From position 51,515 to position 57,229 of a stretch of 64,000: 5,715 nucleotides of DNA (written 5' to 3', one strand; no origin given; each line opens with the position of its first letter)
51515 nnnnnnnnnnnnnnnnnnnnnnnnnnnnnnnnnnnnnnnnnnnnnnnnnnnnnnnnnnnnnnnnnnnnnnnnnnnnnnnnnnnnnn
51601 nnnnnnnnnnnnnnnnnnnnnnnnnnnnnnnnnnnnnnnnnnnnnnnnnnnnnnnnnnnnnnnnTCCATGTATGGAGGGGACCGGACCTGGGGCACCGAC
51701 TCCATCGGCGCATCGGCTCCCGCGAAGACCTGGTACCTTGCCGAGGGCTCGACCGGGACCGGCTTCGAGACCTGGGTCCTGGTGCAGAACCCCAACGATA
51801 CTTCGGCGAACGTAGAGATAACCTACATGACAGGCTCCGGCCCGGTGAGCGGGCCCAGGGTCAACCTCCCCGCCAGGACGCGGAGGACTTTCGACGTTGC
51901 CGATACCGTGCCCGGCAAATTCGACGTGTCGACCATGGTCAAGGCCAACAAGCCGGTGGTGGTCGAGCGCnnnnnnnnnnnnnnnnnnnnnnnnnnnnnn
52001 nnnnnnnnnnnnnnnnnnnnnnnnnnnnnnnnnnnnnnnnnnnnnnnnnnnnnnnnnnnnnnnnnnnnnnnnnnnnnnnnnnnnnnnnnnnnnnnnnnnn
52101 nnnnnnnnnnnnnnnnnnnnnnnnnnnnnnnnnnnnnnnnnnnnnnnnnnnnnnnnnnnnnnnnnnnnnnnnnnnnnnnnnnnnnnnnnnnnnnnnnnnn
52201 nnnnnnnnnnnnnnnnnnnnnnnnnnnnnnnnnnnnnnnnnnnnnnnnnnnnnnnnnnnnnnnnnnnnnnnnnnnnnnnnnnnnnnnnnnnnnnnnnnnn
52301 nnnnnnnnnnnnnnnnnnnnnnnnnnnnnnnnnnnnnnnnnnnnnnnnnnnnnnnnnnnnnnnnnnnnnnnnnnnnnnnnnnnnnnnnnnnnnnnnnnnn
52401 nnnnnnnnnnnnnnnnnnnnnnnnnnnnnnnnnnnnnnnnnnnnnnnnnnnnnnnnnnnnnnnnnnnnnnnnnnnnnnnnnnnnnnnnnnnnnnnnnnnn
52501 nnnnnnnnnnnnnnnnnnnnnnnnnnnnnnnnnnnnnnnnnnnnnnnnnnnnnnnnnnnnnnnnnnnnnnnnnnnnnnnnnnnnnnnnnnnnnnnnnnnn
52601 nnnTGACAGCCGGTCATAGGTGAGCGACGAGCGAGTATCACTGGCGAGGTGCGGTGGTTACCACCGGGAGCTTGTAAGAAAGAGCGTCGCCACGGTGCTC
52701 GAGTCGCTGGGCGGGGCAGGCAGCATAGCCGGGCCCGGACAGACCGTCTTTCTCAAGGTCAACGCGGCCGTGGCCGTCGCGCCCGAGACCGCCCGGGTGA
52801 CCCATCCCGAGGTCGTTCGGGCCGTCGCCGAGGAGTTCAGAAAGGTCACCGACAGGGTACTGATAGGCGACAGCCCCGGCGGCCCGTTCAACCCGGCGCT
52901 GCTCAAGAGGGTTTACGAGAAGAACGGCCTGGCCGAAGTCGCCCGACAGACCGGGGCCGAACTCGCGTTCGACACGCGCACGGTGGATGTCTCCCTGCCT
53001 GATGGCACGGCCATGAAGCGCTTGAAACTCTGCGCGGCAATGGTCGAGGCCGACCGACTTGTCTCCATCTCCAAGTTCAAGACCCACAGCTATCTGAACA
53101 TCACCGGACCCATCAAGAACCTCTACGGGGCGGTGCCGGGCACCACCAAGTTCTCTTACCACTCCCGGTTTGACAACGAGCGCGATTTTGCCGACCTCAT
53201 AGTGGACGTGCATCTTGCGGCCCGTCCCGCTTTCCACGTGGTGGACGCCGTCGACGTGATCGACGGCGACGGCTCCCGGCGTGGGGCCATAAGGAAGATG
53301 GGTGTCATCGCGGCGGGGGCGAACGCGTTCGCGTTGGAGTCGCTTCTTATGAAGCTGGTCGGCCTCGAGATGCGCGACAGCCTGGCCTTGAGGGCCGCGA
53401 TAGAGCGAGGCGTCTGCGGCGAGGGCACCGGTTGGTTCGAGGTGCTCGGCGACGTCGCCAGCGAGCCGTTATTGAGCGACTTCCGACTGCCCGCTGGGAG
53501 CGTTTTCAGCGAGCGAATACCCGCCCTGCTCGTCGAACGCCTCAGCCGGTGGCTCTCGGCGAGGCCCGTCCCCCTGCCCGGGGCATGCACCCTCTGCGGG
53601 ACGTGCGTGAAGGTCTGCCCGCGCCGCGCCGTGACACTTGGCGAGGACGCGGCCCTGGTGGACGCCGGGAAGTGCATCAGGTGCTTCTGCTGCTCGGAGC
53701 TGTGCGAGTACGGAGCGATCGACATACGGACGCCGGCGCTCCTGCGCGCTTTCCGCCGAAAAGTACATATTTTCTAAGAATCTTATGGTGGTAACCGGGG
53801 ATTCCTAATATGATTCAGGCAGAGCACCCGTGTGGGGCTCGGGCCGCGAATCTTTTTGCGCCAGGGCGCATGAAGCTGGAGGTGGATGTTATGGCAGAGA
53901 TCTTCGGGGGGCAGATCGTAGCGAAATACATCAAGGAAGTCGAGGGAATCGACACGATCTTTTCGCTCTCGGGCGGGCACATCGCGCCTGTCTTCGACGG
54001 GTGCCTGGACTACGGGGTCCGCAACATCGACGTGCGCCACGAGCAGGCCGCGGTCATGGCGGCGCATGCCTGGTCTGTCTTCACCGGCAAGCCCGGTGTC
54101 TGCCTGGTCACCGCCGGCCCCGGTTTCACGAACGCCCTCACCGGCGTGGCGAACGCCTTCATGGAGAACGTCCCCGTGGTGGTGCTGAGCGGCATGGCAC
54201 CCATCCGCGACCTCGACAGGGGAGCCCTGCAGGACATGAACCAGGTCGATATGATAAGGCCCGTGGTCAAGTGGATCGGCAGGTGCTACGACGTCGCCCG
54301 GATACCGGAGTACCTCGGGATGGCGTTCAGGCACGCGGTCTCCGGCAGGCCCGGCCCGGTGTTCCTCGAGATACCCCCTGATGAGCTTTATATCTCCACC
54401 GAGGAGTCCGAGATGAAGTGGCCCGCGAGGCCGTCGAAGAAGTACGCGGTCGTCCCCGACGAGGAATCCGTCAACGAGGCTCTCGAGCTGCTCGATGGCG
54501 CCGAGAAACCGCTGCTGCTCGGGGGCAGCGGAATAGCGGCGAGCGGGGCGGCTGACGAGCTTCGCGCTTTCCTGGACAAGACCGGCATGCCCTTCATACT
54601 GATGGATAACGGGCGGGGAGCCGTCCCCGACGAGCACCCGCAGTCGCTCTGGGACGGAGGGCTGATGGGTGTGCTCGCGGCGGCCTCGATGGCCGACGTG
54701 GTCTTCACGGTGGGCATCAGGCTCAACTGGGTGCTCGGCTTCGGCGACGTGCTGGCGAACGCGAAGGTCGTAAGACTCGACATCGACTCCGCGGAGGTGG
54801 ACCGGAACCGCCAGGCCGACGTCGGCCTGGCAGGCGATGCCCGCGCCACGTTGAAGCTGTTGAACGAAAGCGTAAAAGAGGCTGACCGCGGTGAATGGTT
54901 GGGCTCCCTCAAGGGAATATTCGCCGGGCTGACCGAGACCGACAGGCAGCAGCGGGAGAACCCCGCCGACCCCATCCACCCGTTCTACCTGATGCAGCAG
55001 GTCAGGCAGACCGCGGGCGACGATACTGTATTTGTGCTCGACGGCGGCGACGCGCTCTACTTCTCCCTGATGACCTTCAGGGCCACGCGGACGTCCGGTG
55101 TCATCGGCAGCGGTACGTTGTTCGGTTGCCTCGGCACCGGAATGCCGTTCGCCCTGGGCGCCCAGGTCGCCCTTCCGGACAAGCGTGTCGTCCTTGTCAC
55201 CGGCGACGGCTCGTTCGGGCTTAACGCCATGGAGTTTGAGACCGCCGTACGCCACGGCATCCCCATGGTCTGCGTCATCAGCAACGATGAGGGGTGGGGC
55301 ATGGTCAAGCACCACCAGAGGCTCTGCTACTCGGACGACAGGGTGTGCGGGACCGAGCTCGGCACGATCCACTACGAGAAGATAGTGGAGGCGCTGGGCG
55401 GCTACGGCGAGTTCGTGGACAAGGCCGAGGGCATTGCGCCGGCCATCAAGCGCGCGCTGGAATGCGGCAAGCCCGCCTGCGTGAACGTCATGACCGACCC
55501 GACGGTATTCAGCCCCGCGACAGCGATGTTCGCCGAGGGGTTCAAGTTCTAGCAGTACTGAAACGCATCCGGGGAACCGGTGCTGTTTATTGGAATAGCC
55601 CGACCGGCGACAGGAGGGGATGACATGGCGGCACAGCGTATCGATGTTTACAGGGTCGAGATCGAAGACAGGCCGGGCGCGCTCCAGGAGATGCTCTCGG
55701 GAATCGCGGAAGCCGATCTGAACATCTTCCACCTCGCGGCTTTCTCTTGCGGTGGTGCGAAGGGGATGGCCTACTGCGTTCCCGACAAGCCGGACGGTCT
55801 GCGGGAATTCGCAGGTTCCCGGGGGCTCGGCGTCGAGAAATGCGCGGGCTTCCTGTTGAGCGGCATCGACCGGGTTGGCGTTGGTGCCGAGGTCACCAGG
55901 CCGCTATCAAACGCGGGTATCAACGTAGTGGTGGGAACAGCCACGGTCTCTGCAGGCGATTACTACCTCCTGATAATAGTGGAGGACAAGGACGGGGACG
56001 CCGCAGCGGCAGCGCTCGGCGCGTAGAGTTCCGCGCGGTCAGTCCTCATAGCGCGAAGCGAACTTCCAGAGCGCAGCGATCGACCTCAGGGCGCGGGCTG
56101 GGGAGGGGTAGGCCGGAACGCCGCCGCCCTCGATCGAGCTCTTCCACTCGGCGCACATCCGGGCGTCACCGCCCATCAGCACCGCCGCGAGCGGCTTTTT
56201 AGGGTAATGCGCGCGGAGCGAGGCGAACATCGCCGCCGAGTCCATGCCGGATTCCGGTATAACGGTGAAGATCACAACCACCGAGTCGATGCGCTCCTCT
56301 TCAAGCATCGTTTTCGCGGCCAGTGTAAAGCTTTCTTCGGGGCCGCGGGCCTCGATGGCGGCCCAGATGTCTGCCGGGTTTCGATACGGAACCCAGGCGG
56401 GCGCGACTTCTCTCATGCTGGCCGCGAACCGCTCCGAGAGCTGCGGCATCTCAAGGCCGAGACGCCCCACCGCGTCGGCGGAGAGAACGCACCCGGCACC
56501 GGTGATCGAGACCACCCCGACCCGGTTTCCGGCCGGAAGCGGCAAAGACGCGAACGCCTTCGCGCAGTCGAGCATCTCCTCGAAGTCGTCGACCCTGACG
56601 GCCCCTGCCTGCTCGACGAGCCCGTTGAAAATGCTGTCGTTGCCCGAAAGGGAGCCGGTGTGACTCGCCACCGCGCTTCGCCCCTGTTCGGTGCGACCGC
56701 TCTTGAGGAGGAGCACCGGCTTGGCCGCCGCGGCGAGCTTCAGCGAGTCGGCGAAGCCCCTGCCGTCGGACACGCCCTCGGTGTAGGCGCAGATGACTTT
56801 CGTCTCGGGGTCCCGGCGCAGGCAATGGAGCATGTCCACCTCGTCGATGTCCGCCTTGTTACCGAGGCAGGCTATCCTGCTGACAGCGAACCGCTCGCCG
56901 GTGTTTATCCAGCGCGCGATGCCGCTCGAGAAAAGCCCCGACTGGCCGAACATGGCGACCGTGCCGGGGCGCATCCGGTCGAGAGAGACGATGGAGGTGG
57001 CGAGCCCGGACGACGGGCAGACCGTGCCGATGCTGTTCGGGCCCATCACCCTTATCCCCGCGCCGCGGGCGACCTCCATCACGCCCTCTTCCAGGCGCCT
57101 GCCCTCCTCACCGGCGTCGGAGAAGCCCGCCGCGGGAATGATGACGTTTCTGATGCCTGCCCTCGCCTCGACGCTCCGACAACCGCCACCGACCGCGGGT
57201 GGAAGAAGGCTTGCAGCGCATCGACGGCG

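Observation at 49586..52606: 1006-aa secreted protein: about 13 beta-propeller blades followed by four near-identical 102-aa tandem modules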

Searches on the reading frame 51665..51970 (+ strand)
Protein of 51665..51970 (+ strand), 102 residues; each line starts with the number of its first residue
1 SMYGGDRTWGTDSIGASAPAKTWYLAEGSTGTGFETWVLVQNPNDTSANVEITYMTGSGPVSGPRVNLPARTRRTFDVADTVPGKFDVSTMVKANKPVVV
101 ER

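Call 23: search_solved_structures(query=A1, max_evalue=10, show_alignments=3)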
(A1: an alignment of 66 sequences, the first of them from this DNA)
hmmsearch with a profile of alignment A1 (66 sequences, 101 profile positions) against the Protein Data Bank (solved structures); distinct sequences matched with E-value up to 10: 8.
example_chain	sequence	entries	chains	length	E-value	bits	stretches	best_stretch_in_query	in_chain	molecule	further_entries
1nc7_A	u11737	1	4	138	2.2e-06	30.9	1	14-98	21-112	hypothetical protein TM1070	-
2iia_A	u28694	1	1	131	2.8e-05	27.4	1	22-99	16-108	Sensory rhodopsin transducer protein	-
2ii7_A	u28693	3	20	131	3.7e-05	27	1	34-99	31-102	Anabaena sensory rhodopsin transducer protein | Sensory rhodopsin transducer protein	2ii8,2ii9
6s5y_A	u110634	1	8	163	0.006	19.9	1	28-87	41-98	Group B streptococcal R4 surface protein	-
2ztb_A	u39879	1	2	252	0.21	14.9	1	61-93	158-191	Crystal protein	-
9oh5_A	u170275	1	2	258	0.63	13.4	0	27-92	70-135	MS2 CPM58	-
4yqy_A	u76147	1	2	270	1.4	12.3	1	43-94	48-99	Putative Dehydrogenase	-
2vtu_J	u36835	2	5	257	9.3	9.6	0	31-92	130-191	MS2 COAT PROTEIN | COAT PROTEIN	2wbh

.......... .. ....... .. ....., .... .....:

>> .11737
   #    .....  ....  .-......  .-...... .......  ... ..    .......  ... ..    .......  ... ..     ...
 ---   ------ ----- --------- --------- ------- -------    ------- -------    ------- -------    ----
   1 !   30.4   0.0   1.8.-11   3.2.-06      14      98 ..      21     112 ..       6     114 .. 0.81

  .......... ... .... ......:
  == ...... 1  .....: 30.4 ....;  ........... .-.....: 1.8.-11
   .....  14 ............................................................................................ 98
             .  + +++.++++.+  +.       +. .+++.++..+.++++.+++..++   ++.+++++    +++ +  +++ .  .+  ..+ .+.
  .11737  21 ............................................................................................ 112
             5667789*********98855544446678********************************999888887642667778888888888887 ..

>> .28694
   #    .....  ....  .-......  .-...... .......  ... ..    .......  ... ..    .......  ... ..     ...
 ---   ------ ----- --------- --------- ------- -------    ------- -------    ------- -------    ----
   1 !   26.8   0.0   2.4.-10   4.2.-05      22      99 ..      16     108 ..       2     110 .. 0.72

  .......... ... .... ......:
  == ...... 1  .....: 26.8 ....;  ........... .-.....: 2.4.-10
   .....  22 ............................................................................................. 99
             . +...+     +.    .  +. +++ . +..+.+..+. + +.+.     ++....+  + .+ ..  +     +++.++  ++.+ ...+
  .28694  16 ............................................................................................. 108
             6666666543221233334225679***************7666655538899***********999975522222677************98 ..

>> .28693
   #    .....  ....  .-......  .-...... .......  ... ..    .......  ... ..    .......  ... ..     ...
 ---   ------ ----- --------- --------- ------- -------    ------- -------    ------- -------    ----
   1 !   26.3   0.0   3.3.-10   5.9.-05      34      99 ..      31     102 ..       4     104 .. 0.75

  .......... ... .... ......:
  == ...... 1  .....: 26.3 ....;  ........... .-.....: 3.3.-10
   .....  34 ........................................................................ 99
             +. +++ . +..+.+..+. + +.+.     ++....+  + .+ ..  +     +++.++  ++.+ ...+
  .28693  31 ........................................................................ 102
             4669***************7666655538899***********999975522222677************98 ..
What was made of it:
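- On ASRT/ASRAH superfamily: The Trp aligns to that of TM1070 and 2IIA; the Asn aligns in TM1070, 2IIA and 2II7 (call 23). hmmsearch of profile A1 against PDB sequences gives 1NC7 at E 2.2e-6, 2IIA at 2.8e-5 and 2II7 at 3.7e-5 (call 23).
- On ASRT family proper (Pfam PF07100): The His position is Glu and the Cys position is Leu/Val (alignment in call 23).
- Closest known: ASRT / TM1070. Same: Significant profile match (call 23).
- The His and Cys proposed to contact ligand in ASRT-type proteins are replaced here by Glu and Leu/Val (FETW[IV]LVQN; call 23).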

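Call 49: find_related_loci(query=A4, collection=genome_contigs, flank=6000)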
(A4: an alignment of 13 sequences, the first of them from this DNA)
Query A4 (102 aa) in genome_contigs; peptide patterns used: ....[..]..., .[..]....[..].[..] (x = any residue, [..] = any of these).
582 stretches matched a pattern (row limit reached: there are more); 567 encode a relative of the query (tblastn E <= 1e-3); the best 80 are kept; 76 distinct loci.
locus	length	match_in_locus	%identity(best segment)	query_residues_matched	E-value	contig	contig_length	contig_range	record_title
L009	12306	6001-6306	73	1-102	5e-47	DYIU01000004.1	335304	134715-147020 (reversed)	MAG TPA_asm: Acidimicrobium ferrooxidans isolate FI88_64_18 Afr_mines_FI88_17_length_335304_cov_7_373045, whole genome s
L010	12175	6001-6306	67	1-102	3e-43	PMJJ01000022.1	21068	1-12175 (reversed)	MAG: Actinomycetota bacterium isolate fen_680 73.20120600_E2D.85_contig_27505, whole genome shotgun sequence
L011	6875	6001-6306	67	1-102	7e-43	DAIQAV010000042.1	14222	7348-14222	MAG TPA_asm: Candidatus Anoxymicrobiaceae bacterium isolate CTOTU25327 NODE_1190_length_14222_cov_6.973742, whole genome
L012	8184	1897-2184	69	7-102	5e-42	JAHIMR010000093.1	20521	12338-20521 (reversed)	MAG: Actinomycetota bacterium isolate KR13_N2.mb.8 KR13_N2.mb.8_k141_232655, whole genome shotgun sequence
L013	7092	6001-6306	63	1-102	3e-40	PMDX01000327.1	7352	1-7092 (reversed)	MAG: Actinomycetota bacterium isolate fen_727 73.20120700_E2X.152_contig_176766, whole genome shotgun sequence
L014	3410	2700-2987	67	7-102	5e-40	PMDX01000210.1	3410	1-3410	MAG: Actinomycetota bacterium isolate fen_727 73.20120700_E2X.152_contig_3037777, whole genome shotgun sequence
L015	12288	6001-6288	67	7-102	8e-40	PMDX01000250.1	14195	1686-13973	MAG: Actinomycetota bacterium isolate fen_727 73.20120700_E2X.152_contig_1302548, whole genome shotgun sequence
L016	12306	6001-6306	61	1-102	1e-38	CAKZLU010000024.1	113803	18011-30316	MAG TPA_asm: uncultured actinobacterium isolate SRR5214706_bin.116_CONCOCT_v1.1_MAG genome assembly, contig: ERZ1744544.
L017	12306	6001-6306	64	1-102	1e-39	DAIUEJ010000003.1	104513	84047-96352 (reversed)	MAG TPA_asm: Candidatus Anoxymicrobiaceae bacterium isolate CTOTU25329 NODE_6_length_104513_cov_19.505706, whole genome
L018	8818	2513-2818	62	1-102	2e-39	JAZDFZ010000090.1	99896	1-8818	MAG: Actinomycetota bacterium isolate MEGAHIT-group-0.229 k141_17026275, whole genome shotgun sequence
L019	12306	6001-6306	62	1-102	2e-39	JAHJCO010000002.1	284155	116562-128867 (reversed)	MAG: Actinomycetota bacterium isolate Modern_marine.mb.309 Modern_marine.mb.309_k141_67198, whole genome shotgun sequenc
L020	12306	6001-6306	60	1-102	4e-39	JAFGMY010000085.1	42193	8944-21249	MAG: Actinomycetota bacterium isolate Zod_Metabat.502 k87_7069273, whole genome shotgun sequence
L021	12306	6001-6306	63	1-102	3e-39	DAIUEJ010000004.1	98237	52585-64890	MAG TPA_asm: Candidatus Anoxymicrobiaceae bacterium isolate CTOTU25329 NODE_7_length_98237_cov_18.279226, whole genome s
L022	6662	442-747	64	1-102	3e-39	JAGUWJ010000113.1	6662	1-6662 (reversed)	MAG: Actinomycetota bacterium isolate DeMMO5_5 c_000000001588, whole genome shotgun sequence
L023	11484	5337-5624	66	7-102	4e-39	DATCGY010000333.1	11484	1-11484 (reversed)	MAG TPA_asm: Candidatus Anoxymicrobiaceae bacterium isolate SMAG_U7819 k141_795459, whole genome shotgun sequence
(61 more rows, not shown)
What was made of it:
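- Six to eight loci per genome appear among the top 80 genome hits (call 49). Many paralogues share the same block (call 49).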

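Call 61: search_protein_representatives(alignment_id=A1)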
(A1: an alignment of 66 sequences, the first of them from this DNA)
Query: 66 sequences, 101 profile positions. Proteins with E-value up to 0.001 (for the whole library): 9778; up to 1e-10: 6550; up to 1e-30: 3688. The best 150 are listed.
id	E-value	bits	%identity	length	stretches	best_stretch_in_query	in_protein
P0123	6.0e-224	742.2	-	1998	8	2-101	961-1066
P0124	4.8e-203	675.1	-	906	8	4-101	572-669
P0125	1.4e-199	664.0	-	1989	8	7-101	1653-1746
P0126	2.6e-199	663.1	-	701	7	5-101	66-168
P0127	7.8e-199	661.6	-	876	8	5-101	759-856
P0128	1.0e-198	661.2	-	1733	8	13-101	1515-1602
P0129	2.8e-198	659.8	-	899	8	2-101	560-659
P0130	1.2e-185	619.2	-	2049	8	3-101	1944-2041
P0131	2.6e-181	605.3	-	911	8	2-101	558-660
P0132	3.7e-151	508.5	-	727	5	1-101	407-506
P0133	8.3e-148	497.8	-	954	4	1-101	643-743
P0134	1.7e-147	496.8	-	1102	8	7-101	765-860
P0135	6.7e-147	494.8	-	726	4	1-101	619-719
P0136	4.2e-145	489.1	-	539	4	2-101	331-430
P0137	7.1e-144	485.2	-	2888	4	7-101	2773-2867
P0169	3.7e-134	454.0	-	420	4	1-101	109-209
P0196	9.7e-130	439.8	-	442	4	5-101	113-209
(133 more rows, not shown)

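Call 65: search_protein_families(library=pfam, proteins=[P0125, P0169, P0196, P0136], max_evalue=0.01)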
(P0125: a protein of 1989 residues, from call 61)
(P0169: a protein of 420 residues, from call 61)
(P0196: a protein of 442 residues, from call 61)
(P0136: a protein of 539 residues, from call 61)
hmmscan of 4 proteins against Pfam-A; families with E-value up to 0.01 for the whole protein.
P0125 (1989 aa): 4 families
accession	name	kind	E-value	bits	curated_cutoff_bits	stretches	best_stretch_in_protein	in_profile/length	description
PF01833.30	TIG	-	3.8e-96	315.7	20.9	9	825-897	1-76/84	IPT/TIG domain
PF18986.5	DUF5719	-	5e-40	138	26.2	4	1559-1751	53-246/319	Family of unknown function (DUF5719)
PF20144.5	TIG_SUH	-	3.2e-08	34.1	24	0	1151-1206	1-53/94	TIG domain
PF07100.16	ASRT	-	3.7e-06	27.4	25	0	281-350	28-100/119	Anabaena sensory rhodopsin transducer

P0169 (420 aa): 6 families
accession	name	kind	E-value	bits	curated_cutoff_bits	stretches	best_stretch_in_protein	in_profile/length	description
PF18986.5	DUF5719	-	3.9e-24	85.8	26.2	4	328-410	47-132/319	Family of unknown function (DUF5719)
PF14718.12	SLT_L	-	0.00022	21.8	25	0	86-130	22-65/68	Soluble lytic murein transglycosylase L domain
PF25444.1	THBD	-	0.00034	20.4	27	0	253-269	8-25/66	Thrombomodulin-like domain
PF18974.5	DUF5710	-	0.00038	20.6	26.5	0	24-42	24-42/44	Domain of unknown function (DUF5710)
PF19344.4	TetR_C_32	-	0.0033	18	27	0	11-33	86-108/139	Tetracyclin repressor-like, C-terminal domain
PF10959.13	DUF2761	-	0.009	16.4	25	0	27-63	32-68/94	Protein of unknown function (DUF2761)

P0196 (442 aa): 3 families
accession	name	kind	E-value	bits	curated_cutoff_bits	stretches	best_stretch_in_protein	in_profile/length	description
PF18986.5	DUF5719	-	5.6e-15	55.7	26.2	1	341-422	50-133/319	Family of unknown function (DUF5719)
PF07100.16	ASRT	-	1.4e-08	35.2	25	0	357-422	27-98/119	Anabaena sensory rhodopsin transducer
PF05506.17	PLipase_C_C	-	0.0016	19.8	24.4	0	249-289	15-53/80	Bacterial phospholipase C, C-terminal domain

P0136 (539 aa): 4 families
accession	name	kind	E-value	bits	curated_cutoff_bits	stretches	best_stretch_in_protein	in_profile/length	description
PF18986.5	DUF5719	-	1.3e-18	67.7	26.2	3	447-529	47-132/319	Family of unknown function (DUF5719)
PF24053.1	DUF7356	-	0.00013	22.3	27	0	362-422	35-94/105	Domain of unknown function (DUF7356)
PF19344.4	TetR_C_32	-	0.00076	20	27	0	128-150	85-107/139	Tetracyclin repressor-like, C-terminal domain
PF06280.18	fn3_5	-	0.0086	17.2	27.6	0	277-313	55-85/112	Fn3-like domain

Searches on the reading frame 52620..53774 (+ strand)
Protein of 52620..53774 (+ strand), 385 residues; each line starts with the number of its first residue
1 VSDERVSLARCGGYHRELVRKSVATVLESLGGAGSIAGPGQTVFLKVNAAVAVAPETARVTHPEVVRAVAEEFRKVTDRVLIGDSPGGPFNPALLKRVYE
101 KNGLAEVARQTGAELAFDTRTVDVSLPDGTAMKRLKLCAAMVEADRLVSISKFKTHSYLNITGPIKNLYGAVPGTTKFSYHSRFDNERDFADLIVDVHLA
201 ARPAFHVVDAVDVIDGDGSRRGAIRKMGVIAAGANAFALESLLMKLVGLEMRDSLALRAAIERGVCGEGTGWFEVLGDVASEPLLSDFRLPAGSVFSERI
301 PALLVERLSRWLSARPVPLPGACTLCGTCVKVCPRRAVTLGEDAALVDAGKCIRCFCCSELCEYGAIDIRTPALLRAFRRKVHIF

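Call 10: search_protein_families(library=pfam, proteins=[window:52620-53774:+], max_evalue=0.001)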
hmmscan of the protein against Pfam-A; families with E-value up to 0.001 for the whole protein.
window:52620-53774:+ (385 aa): 8 families
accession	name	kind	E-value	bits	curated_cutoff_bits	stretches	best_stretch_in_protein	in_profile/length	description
PF04015.17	DUF362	-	3.9e-45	154.8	24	1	43-241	1-196/200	Domain of unknown function (DUF362)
PF00037.32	Fer4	-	3.1e-06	27.2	21.1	1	320-338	5-23/24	4Fe-4S binding domain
PF13237.11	Fer4_10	-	6.5e-06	26.4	25.5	1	320-362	6-52/53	4Fe-4S dicluster domain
PF12838.12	Fer4_7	-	2.1e-05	25.3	27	1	323-366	2-52/52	4Fe-4S dicluster domain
PF13187.11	Fer4_9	-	2.4e-05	24.7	27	1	322-367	1-52/52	4Fe-4S dicluster domain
PF12837.12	Fer4_6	-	0.0001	22.5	25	0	321-337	7-23/24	4Fe-4S binding domain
PF13183.11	Fer4_8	-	0.00019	22.3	27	0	321-335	52-66/68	4Fe-4S dicluster domain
PF12797.12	Fer4_2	-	0.0002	21.5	24.5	0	320-334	7-21/22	4Fe-4S binding domain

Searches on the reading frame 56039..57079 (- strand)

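Call 11: search_protein_families(library=pfam, proteins=[window:56039-57079:-], max_evalue=0.001)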
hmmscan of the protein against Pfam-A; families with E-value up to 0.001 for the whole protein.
window:56039-57079:- (346 aa): 1 family
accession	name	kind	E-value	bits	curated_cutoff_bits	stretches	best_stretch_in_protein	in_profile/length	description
PF13607.11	Succ_CoA_lig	-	3e-44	150.6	27.4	1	38-176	1-138/138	Succinyl-CoA ligase like flavodoxin domain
